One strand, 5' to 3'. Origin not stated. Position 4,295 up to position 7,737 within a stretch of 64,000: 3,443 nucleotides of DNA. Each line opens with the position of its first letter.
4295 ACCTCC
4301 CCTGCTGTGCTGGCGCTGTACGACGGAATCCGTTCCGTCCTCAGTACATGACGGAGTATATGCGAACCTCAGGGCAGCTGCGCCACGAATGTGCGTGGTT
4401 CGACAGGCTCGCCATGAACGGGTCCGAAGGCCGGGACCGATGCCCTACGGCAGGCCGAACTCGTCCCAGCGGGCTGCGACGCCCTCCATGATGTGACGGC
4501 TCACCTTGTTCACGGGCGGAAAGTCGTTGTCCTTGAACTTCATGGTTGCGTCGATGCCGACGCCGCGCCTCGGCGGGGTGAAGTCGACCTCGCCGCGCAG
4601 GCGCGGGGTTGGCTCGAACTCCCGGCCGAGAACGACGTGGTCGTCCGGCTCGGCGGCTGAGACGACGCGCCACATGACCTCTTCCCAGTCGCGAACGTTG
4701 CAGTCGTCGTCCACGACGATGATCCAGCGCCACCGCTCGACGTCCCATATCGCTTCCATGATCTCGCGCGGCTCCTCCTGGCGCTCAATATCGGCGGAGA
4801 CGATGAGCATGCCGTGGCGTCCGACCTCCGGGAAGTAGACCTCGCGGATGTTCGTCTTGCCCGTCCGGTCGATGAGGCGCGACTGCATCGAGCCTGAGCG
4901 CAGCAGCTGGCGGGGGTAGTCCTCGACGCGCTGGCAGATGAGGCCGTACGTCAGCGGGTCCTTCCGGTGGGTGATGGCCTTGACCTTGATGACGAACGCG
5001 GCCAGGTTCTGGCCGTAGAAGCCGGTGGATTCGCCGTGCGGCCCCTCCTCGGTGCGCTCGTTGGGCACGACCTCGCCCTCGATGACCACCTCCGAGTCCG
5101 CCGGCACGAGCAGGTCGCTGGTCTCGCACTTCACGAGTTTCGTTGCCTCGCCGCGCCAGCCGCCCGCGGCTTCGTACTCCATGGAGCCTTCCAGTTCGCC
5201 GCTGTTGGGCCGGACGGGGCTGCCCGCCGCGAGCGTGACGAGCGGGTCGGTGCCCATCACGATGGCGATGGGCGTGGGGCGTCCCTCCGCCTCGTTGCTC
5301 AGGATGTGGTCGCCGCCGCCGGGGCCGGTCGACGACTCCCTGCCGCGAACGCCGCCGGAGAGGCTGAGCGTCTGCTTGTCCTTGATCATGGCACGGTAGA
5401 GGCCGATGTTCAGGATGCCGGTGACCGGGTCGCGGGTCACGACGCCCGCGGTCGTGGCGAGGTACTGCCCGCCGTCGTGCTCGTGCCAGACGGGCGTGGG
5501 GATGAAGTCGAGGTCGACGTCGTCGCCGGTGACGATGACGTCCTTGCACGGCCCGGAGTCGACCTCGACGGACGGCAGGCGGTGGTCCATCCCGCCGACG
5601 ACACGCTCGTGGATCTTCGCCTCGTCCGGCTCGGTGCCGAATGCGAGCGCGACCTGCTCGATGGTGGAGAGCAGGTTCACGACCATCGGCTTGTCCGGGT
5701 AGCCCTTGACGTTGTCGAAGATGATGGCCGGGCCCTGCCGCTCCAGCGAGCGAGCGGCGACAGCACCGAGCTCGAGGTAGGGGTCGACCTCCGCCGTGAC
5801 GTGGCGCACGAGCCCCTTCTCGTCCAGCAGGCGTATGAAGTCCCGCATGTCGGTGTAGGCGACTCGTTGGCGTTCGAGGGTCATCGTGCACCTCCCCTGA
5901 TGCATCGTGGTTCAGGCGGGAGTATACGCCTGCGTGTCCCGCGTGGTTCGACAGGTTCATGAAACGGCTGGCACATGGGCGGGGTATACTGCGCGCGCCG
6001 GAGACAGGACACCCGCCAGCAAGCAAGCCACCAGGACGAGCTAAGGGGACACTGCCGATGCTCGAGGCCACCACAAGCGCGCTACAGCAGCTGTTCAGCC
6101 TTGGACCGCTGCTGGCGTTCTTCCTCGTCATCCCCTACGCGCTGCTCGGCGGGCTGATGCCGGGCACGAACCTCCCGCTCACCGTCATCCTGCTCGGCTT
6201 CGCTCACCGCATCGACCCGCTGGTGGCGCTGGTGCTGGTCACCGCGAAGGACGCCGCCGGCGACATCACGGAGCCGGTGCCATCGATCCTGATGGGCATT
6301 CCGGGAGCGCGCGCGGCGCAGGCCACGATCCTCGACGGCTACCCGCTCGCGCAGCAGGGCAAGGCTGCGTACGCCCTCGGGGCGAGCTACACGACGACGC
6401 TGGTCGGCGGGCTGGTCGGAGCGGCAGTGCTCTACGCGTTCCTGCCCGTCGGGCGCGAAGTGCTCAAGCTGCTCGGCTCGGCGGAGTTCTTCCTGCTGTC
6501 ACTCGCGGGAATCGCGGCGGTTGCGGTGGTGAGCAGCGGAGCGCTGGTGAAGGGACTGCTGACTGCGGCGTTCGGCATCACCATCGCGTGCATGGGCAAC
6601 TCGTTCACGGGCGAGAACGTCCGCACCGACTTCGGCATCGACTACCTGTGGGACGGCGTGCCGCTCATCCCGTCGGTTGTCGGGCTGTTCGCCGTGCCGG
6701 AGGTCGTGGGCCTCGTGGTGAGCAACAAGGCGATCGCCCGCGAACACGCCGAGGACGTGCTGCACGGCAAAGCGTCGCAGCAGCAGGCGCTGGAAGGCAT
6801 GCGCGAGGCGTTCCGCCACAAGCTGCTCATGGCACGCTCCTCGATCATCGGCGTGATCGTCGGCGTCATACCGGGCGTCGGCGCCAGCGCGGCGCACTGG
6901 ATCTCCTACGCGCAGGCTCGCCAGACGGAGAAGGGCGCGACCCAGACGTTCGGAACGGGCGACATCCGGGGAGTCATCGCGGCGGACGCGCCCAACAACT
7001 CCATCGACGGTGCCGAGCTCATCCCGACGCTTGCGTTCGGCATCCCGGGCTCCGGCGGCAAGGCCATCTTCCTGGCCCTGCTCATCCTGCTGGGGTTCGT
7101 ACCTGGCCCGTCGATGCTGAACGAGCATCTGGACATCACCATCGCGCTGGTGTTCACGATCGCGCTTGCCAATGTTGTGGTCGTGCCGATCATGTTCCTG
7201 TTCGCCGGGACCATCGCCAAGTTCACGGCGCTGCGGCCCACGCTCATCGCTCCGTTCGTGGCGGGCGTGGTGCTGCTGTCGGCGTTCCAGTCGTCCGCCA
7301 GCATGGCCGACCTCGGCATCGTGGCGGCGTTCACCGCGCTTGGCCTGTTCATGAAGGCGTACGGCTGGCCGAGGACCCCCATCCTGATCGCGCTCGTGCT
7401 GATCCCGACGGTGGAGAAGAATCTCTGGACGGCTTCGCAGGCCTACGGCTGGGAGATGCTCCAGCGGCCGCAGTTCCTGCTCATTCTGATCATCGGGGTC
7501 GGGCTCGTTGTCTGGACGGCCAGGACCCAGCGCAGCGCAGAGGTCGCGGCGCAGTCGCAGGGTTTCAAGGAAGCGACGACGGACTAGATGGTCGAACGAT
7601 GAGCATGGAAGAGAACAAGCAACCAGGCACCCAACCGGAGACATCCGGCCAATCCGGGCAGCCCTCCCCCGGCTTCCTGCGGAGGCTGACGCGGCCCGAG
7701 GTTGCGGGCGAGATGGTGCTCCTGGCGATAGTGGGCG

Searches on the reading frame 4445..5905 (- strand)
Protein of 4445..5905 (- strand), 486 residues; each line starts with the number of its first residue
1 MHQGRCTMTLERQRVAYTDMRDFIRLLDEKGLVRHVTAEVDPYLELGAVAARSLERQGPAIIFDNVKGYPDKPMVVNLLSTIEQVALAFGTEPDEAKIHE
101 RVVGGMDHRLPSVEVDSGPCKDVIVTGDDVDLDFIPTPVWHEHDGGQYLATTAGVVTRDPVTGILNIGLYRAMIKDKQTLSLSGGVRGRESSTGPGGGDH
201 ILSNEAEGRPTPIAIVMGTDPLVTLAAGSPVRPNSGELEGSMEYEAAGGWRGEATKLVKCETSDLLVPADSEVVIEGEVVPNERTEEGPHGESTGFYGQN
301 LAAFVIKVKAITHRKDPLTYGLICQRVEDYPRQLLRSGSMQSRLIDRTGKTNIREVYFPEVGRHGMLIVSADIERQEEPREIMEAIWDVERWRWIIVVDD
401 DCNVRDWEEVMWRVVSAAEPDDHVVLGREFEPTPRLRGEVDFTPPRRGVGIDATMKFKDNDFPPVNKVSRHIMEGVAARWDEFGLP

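Call 43: search_protein_families(library=pfam, proteins=[window:4445-5905:-], max_evalue=0.00001)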
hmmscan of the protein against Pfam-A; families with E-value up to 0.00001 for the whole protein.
window:4445-5905:- (486 aa): 3 families
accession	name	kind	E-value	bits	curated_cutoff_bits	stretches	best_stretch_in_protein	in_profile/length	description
PF01977.22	UbiD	-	5.4e-53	179.7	23.3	1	114-324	4-203/206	3-octaprenyl-4-hydroxybenzoate carboxy-lyase Rift-related domain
PF20695.2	UbiD_N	-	4.2e-20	72.1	24.3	1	24-95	1-69/78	3-octaprenyl-4-hydroxybenzoate carboxy-lyase N-terminal domain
PF20696.2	UbiD_C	-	1.9e-15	57.4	24.2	1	350-426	20-101/127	3-octaprenyl-4-hydroxybenzoate carboxy-lyase C-terminal domain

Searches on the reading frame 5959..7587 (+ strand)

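Call 43: search_protein_families(library=pfam, proteins=[window:5959-7587:+], max_evalue=0.00001)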
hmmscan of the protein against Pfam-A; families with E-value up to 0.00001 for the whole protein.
window:5959-7587:+ (542 aa): 1 family
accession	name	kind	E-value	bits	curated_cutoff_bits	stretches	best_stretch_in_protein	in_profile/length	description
PF01970.21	TctA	-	6.1e-94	315.5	28.9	1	58-476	8-422/423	Tripartite tricarboxylate transporter TctA family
